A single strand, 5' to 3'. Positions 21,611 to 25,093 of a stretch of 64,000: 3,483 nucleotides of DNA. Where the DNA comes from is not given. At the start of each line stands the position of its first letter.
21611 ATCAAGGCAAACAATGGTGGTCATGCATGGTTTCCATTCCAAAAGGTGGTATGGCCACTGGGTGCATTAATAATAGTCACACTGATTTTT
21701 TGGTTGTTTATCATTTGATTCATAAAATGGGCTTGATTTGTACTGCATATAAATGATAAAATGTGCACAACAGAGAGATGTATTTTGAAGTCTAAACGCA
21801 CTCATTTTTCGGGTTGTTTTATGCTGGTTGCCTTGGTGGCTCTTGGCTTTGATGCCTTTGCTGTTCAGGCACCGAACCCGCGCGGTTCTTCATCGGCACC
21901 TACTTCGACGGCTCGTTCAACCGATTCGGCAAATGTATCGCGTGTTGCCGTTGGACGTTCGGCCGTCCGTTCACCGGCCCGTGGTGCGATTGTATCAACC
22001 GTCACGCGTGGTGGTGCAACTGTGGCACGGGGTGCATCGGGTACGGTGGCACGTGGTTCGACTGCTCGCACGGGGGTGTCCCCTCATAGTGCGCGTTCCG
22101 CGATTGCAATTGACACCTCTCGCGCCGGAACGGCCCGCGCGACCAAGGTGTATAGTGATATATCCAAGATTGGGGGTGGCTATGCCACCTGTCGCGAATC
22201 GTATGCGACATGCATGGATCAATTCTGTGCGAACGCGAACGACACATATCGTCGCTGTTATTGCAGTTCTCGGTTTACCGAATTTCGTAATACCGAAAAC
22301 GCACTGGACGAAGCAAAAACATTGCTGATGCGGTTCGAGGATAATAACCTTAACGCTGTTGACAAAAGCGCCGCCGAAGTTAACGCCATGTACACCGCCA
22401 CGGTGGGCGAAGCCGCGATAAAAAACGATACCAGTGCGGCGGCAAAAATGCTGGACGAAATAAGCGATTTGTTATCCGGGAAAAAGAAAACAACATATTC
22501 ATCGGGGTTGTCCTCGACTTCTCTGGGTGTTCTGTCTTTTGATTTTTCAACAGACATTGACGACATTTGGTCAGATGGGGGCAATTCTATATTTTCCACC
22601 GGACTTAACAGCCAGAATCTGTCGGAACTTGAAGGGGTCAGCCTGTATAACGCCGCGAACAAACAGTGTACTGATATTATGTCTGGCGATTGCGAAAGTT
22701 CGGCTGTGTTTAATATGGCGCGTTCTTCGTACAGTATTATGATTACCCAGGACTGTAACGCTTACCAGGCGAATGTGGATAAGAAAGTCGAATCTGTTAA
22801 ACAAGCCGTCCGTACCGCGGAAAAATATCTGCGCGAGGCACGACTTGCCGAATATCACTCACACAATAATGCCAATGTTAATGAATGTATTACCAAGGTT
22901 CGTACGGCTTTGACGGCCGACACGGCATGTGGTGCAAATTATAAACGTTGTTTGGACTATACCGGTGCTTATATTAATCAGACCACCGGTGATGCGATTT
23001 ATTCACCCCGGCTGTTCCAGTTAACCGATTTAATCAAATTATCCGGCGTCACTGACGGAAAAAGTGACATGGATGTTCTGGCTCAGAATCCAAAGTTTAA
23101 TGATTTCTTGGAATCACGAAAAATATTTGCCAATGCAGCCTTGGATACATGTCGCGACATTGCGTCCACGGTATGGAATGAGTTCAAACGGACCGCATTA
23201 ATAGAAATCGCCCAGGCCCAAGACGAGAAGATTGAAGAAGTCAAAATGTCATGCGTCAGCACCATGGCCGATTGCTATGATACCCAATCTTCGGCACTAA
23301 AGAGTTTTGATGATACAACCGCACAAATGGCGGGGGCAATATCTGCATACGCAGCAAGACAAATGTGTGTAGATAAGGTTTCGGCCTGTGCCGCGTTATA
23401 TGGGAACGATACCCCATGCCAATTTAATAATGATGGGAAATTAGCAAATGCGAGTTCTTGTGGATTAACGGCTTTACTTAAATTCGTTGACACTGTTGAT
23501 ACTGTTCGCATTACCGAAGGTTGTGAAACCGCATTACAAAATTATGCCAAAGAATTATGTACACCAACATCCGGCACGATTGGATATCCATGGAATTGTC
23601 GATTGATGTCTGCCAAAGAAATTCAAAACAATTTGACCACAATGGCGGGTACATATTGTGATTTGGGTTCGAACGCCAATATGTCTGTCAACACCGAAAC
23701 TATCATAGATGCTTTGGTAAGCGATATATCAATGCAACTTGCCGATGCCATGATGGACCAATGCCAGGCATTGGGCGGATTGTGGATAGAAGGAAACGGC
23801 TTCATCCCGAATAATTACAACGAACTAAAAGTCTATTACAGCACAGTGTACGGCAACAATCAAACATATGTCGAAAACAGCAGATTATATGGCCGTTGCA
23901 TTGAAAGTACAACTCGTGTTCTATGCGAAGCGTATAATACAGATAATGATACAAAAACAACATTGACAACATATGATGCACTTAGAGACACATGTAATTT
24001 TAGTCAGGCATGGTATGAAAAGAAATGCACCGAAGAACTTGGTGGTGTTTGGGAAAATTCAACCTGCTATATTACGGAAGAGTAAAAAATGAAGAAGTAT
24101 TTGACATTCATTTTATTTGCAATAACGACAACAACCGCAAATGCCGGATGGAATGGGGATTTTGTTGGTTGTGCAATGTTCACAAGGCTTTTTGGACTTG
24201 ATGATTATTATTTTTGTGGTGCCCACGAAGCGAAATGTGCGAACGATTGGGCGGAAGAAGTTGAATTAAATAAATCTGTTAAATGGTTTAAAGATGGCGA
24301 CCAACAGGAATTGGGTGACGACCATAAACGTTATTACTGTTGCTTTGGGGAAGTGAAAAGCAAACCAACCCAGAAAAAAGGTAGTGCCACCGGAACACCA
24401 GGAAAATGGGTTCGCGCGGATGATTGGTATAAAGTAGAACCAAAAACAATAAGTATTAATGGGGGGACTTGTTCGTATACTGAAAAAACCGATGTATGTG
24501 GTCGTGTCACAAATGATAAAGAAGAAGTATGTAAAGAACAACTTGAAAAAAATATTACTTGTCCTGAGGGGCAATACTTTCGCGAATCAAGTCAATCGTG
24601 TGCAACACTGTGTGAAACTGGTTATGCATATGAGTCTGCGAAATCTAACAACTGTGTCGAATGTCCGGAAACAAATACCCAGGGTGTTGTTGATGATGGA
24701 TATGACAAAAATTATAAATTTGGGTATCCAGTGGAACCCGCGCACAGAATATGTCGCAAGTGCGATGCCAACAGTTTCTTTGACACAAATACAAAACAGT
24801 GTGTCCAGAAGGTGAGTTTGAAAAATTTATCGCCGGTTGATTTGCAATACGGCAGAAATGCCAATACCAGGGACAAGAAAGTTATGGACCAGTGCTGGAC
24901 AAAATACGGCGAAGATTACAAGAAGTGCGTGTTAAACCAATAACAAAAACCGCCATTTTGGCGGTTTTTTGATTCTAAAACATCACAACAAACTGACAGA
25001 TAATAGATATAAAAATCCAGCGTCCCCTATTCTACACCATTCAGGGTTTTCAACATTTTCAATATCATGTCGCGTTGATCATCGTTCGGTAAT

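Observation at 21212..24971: Compositionally distinct locus of a CxxC membrane protein plus two large cysteine-rich secreted proteins. This is a candidate novel effector or adhesin system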

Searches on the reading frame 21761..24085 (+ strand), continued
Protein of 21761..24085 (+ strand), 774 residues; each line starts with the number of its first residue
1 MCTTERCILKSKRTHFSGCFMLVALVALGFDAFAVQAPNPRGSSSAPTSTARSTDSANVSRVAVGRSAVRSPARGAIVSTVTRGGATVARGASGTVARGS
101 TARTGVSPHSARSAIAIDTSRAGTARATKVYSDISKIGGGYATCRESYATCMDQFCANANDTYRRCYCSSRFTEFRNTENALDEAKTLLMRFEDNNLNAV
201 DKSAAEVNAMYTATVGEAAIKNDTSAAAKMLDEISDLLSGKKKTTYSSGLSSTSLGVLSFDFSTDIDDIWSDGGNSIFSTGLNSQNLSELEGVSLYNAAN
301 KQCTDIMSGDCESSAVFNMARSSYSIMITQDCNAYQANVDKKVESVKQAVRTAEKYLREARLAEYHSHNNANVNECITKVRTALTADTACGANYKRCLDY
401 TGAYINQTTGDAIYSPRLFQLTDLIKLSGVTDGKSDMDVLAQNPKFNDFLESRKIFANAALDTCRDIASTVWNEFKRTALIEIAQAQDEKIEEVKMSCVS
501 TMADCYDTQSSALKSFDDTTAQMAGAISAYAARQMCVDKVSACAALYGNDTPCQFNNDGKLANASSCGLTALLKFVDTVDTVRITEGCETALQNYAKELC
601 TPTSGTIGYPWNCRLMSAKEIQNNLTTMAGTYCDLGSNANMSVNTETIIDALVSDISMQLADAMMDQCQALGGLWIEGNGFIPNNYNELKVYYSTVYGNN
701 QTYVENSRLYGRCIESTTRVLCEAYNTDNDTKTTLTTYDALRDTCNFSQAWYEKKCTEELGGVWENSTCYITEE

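Call 77: search_solved_structures(query=A5, max_evalue=10)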
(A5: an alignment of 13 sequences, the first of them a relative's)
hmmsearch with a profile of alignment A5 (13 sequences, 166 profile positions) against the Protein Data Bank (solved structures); distinct sequences matched with E-value up to 10: 7.
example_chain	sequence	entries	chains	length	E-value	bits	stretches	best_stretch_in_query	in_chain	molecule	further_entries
8qah_A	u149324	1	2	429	5.3e-09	39.5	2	32-130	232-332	sc-CC-8-58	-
7rbw_A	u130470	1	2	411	0.047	16.9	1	4-45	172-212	Biliverdin bindin serpin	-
5cwo_A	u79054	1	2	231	0.077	16.2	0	52-116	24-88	Designed helical repeat protein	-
7b6e_A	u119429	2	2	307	0.88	12.8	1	100-149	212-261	FI18195p1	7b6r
8ds8_A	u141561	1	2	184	1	12.5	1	65-119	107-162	Trinucleotide repeat-containing gene 18 protein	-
7unh_A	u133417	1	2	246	7.4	9.8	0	41-115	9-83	SP2 designed chlorophyll dimer protein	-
7uni_A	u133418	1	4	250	7.8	9.7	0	41-116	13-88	SP2-ZnPPaM designed chlorophyll dimer protein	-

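Call 98: search_protein_families(library=phrogs, proteins=[window:21785-24085:+], max_evalue=0.01)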
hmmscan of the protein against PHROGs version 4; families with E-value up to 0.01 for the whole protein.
window:21785-24085:+ (766 aa): 0 families

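Call 99: search_protein_families(library=padloc, proteins=[window:21785-24085:+], max_evalue=0.01)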
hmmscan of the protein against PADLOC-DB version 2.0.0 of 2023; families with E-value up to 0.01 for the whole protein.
window:21785-24085:+ (766 aa): 0 families

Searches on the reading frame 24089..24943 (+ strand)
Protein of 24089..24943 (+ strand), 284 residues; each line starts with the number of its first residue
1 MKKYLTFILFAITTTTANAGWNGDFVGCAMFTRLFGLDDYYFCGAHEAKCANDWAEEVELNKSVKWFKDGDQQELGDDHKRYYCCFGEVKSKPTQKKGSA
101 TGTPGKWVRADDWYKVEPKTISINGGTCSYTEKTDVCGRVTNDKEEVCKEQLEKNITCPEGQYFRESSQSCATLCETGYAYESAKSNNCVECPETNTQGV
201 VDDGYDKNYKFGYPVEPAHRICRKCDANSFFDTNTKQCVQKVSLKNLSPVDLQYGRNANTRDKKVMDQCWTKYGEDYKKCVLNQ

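Call 3: search_protein_families(library=pfam, proteins=[window:24089-24943:+], max_evalue=1)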
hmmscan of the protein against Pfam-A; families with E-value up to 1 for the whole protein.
window:24089-24943:+ (284 aa): 1 family
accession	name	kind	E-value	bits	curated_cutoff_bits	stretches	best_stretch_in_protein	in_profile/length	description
PF01607.29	CBM_14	-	0.055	14.1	22.1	2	147-172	20-45/53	Chitin binding Peritrophin-A domain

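Call 4: search_protein_families(library=ncbifam, proteins=[window:24089-24943:+], max_evalue=1)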
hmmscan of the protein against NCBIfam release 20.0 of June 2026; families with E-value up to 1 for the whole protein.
window:24089-24943:+ (284 aa): 0 families

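Call 7: find_homologous_proteins(query=window:24089-24943:+)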
Query window:24089-24943:+ (284 aa): 20 proteins with E <= 0.001 among 172 candidates.
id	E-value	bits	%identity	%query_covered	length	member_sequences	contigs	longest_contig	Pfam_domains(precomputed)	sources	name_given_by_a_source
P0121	3.4e-151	521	80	99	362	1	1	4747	-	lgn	-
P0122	3.6e-87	311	53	100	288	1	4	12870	-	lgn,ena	-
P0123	4.9e-87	310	52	100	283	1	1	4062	-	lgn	-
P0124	5.8e-86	307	52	99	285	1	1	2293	-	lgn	-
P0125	2.4e-85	305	51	100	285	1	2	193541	-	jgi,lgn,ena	-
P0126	1.3e-84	302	52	99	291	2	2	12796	-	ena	-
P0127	9.2e-81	290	50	100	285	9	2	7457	-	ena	-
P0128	2.7e-80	288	50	100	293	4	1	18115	-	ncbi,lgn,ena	-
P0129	1.7e-79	286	50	99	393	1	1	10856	-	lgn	-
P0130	1.3e-76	276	50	99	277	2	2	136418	-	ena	-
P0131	9.3e-76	273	48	100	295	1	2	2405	-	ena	-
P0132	3.6e-75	271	48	99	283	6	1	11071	-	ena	-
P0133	2.0e-73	266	48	100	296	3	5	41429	-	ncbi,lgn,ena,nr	ncbi:MAG: hypothetical protein J6W40_00165 [Alphaproteobacteria bacterium]|nr:hypothetical protein [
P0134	6.8e-73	264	49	99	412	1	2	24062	-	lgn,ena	-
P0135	2.4e-72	262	47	99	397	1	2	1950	-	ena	-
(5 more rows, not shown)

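Call 20: predict_structure(alignment_id=A2)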
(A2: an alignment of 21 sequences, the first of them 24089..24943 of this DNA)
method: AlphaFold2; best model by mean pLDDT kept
length: 284 residues; sequences in the alignment: 21
mean_pLDDT: 79.1   pTM: 0.47
mean pLDDT of the five models: 79.1, 78.6, 68.2, 67.4, 67.1
residues with pLDDT >= 90: 102; 70-90: 100; 50-70: 62; < 50: 20
segments of 3 or more residues with pLDDT < 50: 13-17, 245-247, 249-256
pLDDT, mean of each block of 10 residues (from residue 1): 53 53 82 88 95 93 95 91 96 93 95 88 76 91 81 68 84 91 92 88 67 77 88 81 53 48 58 59 55
secondary structure, 60 per line:
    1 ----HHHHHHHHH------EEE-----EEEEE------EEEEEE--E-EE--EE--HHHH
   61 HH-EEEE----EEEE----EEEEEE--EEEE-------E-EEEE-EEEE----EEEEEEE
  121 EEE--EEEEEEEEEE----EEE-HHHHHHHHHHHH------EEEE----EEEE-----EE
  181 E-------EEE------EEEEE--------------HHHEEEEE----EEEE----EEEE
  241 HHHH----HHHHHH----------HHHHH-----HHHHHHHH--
elements in order: H5-13 E20-22 E28-32 E39-44 H57-62 E64-67 E72-75 E80-85 E88-91 E101-104 E106-109 E114-123 E126-135 E140-142 H144-155 E162-165 E170-173 E179-181 E189-191 E198-202 E220-224 E229-232 E237-240 H241-244 H249-254 H265-269 H275-282

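Call 31: search_solved_structures(query=A2, max_evalue=10)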
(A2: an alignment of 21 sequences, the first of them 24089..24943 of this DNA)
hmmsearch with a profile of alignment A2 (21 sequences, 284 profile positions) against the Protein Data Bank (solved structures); distinct sequences matched with E-value up to 10: 0.

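Call 86: fold_search(model_id=the predicted structure, library=pdb)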
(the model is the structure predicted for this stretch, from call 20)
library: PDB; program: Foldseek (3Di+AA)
matches with E <= 10: 239; with E <= 0.001: 0
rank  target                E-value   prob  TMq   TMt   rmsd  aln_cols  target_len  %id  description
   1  5ihl_A                1.0e+00  0.07  0.08  0.14  17.5       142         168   13  STRUCTURE OF THE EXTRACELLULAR DOMAIN OF THE CD40 IN COMPLEX WITH 3H56-5 DAB (released 2016-06-01)
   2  3a0o_A                1.0e+00  0.04  0.08  0.04  13.1       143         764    6  Crystal structure of alginate lyase from Agrobacterium tumefaciens C58 (released 2010-03-31)
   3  7e8n_C                1.2e+00  0.30  0.12  0.08  15.3        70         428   11  Crystal structure of Type II citrate synthase (HyCS) from Hymenobacter sp. PAMC 26554 (released 2022-01-12)
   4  8hfp_C                1.3e+00  0.15  0.09  0.22   9.4        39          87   23  Crystal structure of the methyl-CpG-binding domain of SETDB2 in complex with the cysteine-rich domain of C11orf46 prot (released 2023-11-22)
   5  7law_R                1.3e+00  0.15  0.11  0.24  10.3        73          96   16  crystal structure of GITR complex with GITR-L (released 2022-03-09)
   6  8in3                  1.4e+00  0.06  0.09  0.12  14.4       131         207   12  Eisenia hydrolysis-enhancing protein from Aplysia kurodai (released 2023-11-15)
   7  8hfp_D                1.5e+00  0.51  0.10  0.32   9.3        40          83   20  Crystal structure of the methyl-CpG-binding domain of SETDB2 in complex with the cysteine-rich domain of C11orf46 prot (released 2023-11-22)
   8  4zov_B                1.7e+00  0.04  0.09  0.08  15.2       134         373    9  Crystal structure of the Saccharomyces cerevisiae Sqt1 (released 2015-07-01)
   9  3tto_C                1.9e+00  0.03  0.14  0.05  23.2       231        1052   10  Crystal structure of Leuconostoc mesenteroides NRRL B-1299 N-terminally truncated dextransucrase DSR-E in triclinic fo (released 2012-01-25)
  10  7z4b_EA               1.9e+00  0.02  0.08  0.07  16.6       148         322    8  Bacteriophage SU10 virion (C1) (released 2022-12-28)
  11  3tto_B                1.9e+00  0.02  0.09  0.04  21.1       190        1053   10  Crystal structure of Leuconostoc mesenteroides NRRL B-1299 N-terminally truncated dextransucrase DSR-E in triclinic fo (released 2012-01-25)
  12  2re3_B                2.1e+00  0.04  0.09  0.13  18.8       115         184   14  CRYSTAL STRUCTURE OF a DUF1285 family protein (SPO_0140) FROM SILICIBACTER POMEROYI DSS-3 AT 2.50 A RESOLUTION (released 2007-10-09)
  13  3a0o_B                2.1e+00  0.03  0.08  0.04  13.1       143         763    6  Crystal structure of alginate lyase from Agrobacterium tumefaciens C58 (released 2010-03-31)
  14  1obp_B                2.3e+00  0.06  0.09  0.14  17.7        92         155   15  ODORANT-BINDING PROTEIN FROM BOVINE NASAL MUCOSA (released 1996-10-14)
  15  2re3_A                2.3e+00  0.05  0.10  0.14  18.4       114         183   13  CRYSTAL STRUCTURE OF a DUF1285 family protein (SPO_0140) FROM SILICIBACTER POMEROYI DSS-3 AT 2.50 A RESOLUTION (released 2007-10-09)
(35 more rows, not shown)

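Call 98: search_protein_families(library=phrogs, proteins=[window:24089-24943:+], max_evalue=0.01)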
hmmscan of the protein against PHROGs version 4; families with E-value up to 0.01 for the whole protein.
window:24089-24943:+ (284 aa): 0 families

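Call 99: search_protein_families(library=padloc, proteins=[window:24089-24943:+], max_evalue=0.01)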
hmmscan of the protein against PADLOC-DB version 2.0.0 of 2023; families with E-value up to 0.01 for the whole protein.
window:24089-24943:+ (284 aa): 0 families

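Call 100: search_protein_families(library=pfam, alignment_id=A2, max_evalue=10)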
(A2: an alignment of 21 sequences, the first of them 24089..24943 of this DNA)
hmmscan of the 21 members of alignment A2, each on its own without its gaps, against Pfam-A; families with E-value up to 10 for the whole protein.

A. member 1, window:24089-24943:+ (284 aa): 2 families
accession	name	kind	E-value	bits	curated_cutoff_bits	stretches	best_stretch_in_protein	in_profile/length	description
PF01607.29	CBM_14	-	0.055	14.1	22.1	2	147-172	20-45/53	Chitin binding Peritrophin-A domain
PF07699.19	Ephrin_rec_like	-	1.3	9.4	23.1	1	161-198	1-37/48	Tyrosine-protein kinase ephrin type A/B receptor-like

B. families by the number of members that match (of 21 scanned): 15 families
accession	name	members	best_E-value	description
PF01607.29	CBM_14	9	0.012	Chitin binding Peritrophin-A domain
PF07699.19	Ephrin_rec_like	3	0.0061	Tyrosine-protein kinase ephrin type A/B receptor-like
PF08948.16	PRD1_P5_spike_N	2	0.14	Bacteriophage PRD1, P5, spike N-terminal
PF00020.24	TNFR_c6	2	0.23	TNFR/NGFR cysteine-rich region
PF16405.10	DUF5013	1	0.042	Domain of unknown function (DUF5013)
PF18398.6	CLIP_SPH_mas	1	0.11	Clip-domain serine protease homolog masquerade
PF13240.11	Zn_Ribbon_1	1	0.15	zinc-ribbon domain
PF25266.1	DUF7865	1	0.25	Domain of unknown function (DUF7865)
PF03217.20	SlpA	1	0.28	Surface layer protein A domain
PF13248.11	Zn_ribbon_3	1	1.9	zinc-ribbon domain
PF09256.16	BaffR-Tall_bind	1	2.8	BAFF-R, TALL-1 binding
PF24273.1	TRASH_HVO_1752_C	1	5.2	HVO_1752, C-terminal TRASH domain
PF07562.20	NCD3G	1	5.5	Nine Cysteines Domain of family 3 GPCR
PF23328.1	Sha_B_N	1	6.9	Shavenoid isoform B N-terminal domain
PF13948.11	DUF4215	1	8.5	Domain of unknown function (DUF4215)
